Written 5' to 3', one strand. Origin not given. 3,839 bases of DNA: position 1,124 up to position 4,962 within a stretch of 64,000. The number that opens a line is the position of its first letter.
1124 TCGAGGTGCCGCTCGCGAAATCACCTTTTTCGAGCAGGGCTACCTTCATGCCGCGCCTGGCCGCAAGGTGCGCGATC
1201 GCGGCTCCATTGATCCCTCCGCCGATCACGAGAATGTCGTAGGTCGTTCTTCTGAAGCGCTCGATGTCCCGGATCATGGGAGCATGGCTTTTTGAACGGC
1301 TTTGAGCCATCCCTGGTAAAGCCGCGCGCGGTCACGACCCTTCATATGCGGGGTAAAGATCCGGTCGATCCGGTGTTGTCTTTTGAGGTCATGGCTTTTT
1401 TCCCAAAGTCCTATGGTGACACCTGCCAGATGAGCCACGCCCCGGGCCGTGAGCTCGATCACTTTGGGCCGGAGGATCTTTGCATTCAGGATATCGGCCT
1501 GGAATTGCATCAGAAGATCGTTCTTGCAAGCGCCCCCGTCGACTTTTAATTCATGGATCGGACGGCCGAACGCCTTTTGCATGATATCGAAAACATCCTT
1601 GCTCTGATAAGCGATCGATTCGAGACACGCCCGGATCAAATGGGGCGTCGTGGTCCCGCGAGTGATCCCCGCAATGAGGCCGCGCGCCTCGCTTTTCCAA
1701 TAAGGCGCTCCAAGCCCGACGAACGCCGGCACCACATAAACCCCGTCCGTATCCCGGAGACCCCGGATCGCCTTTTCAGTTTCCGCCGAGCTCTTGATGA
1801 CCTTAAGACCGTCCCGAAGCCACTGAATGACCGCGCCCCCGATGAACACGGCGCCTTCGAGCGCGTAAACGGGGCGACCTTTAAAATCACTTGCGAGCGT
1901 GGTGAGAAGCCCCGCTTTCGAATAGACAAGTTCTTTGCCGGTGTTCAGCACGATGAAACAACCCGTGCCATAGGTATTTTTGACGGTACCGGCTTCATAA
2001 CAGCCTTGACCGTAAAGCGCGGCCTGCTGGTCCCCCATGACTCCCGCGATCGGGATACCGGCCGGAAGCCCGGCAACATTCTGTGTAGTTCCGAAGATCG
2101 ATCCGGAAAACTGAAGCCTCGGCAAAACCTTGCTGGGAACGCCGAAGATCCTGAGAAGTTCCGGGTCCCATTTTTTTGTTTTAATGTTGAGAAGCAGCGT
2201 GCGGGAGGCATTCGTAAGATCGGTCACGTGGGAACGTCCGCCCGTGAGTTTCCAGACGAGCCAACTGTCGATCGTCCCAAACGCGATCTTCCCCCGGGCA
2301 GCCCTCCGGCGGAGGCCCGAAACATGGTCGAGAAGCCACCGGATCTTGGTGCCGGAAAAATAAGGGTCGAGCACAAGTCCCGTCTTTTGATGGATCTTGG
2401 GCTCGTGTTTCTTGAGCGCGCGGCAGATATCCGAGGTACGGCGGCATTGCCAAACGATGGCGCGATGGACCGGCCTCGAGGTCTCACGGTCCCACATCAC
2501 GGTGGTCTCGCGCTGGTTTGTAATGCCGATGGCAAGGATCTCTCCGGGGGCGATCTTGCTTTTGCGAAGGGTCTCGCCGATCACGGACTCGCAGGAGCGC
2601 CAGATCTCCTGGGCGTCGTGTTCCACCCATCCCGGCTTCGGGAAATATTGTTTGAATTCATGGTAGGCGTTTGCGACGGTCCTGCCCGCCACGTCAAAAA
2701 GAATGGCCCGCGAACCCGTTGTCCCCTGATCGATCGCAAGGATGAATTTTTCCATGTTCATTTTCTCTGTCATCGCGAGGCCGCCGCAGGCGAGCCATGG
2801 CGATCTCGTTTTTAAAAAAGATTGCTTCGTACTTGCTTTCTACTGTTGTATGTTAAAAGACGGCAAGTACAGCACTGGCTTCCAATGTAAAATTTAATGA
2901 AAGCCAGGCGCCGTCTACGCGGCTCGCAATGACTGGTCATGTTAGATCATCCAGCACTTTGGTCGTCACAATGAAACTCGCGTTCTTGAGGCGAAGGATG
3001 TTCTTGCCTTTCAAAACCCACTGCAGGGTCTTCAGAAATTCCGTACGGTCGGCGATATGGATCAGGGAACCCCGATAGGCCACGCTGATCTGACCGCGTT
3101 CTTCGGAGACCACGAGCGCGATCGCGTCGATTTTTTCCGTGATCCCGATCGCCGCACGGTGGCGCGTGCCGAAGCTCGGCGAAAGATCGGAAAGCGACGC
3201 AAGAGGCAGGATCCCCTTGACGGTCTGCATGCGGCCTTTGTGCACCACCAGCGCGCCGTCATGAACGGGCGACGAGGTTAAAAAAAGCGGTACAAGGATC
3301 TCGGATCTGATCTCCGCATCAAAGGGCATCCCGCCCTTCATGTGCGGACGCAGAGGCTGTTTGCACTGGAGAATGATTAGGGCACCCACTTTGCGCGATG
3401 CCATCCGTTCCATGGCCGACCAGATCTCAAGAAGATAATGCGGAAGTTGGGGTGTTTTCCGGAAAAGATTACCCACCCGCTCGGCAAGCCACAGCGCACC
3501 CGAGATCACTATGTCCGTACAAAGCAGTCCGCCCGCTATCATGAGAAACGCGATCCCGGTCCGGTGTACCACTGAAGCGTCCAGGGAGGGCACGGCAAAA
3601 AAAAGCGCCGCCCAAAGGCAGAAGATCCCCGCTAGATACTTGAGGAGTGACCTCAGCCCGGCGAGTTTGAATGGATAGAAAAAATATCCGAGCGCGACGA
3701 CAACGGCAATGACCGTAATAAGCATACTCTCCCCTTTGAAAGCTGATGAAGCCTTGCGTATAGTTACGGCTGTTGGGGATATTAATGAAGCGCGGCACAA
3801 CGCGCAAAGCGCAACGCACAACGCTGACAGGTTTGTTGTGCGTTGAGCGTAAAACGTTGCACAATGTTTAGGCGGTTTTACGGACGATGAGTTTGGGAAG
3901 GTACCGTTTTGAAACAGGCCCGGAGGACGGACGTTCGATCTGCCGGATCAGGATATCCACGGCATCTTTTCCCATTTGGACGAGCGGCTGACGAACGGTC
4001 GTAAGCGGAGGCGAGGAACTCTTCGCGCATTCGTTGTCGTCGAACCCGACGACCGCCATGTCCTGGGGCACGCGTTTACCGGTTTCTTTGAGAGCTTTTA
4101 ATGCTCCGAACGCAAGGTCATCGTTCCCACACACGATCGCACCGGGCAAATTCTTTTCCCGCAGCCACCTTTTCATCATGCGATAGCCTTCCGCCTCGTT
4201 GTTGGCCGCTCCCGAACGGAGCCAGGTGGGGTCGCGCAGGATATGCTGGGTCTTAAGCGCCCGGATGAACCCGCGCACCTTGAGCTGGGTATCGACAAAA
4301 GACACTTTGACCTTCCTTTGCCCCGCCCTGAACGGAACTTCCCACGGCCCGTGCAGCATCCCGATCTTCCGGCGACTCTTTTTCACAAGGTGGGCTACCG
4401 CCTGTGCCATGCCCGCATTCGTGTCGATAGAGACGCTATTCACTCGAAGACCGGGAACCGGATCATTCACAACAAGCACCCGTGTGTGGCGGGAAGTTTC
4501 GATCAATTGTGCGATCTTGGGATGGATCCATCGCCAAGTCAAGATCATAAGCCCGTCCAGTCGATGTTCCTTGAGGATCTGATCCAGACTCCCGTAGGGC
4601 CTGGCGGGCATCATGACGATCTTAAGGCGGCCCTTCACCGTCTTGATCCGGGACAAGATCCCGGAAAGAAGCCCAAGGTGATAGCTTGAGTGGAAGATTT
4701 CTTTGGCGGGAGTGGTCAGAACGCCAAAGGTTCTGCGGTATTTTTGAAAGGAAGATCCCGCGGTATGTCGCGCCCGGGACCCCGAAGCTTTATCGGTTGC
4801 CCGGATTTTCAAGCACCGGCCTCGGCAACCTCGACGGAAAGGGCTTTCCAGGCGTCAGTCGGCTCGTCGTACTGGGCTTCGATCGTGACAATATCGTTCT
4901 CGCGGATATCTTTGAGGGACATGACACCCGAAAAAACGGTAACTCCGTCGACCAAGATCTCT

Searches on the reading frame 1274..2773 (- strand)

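Call 86: search_protein_families(library=pfam, proteins=[window:1274-2773:-], max_evalue=0.000001)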
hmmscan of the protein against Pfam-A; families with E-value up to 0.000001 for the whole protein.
window:1274-2773:- (499 aa): 2 families
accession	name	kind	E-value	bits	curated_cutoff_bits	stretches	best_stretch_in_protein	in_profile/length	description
PF00370.27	FGGY_N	-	1.2e-79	267.8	28.8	1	11-255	2-245/245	FGGY family of carbohydrate kinases, N-terminal domain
PF02782.22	FGGY_C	-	2.9e-41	141.9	27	1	265-453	2-197/198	FGGY family of carbohydrate kinases, C-terminal domain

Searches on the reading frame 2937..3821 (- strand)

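Call 86: search_protein_families(library=pfam, proteins=[window:2937-3821:-], max_evalue=0.000001)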
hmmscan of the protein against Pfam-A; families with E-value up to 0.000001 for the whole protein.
window:2937-3821:- (294 aa): 1 family
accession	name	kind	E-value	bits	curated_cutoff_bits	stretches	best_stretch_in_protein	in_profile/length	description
PF02457.21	DAC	-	1.7e-34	118.4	27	1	136-252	3-118/119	DisA bacterial checkpoint controller nucleotide-binding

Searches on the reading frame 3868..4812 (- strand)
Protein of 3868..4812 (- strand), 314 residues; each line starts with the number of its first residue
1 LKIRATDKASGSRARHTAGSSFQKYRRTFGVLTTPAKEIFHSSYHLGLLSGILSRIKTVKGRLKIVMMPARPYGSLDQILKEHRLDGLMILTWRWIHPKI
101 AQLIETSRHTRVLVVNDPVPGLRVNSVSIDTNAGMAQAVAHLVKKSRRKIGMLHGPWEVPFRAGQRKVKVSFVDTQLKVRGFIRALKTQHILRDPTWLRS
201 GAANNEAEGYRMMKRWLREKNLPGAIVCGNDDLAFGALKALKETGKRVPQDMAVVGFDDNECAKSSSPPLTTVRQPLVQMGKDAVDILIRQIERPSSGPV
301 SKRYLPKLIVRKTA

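Call 86: search_protein_families(library=pfam, proteins=[window:3868-4812:-], max_evalue=0.000001)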
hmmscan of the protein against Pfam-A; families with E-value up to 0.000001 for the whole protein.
window:3868-4812:- (314 aa): 2 families
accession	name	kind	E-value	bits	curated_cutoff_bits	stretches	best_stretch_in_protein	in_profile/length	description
PF13377.12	Peripla_BP_3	-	2.7e-30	106.1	26.5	1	139-313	1-166/167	Periplasmic binding protein-like domain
PF00532.27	Peripla_BP_1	-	1.1e-09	38.6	22.2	1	79-293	52-262/281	Periplasmic binding proteins and sugar binding domain of LacI family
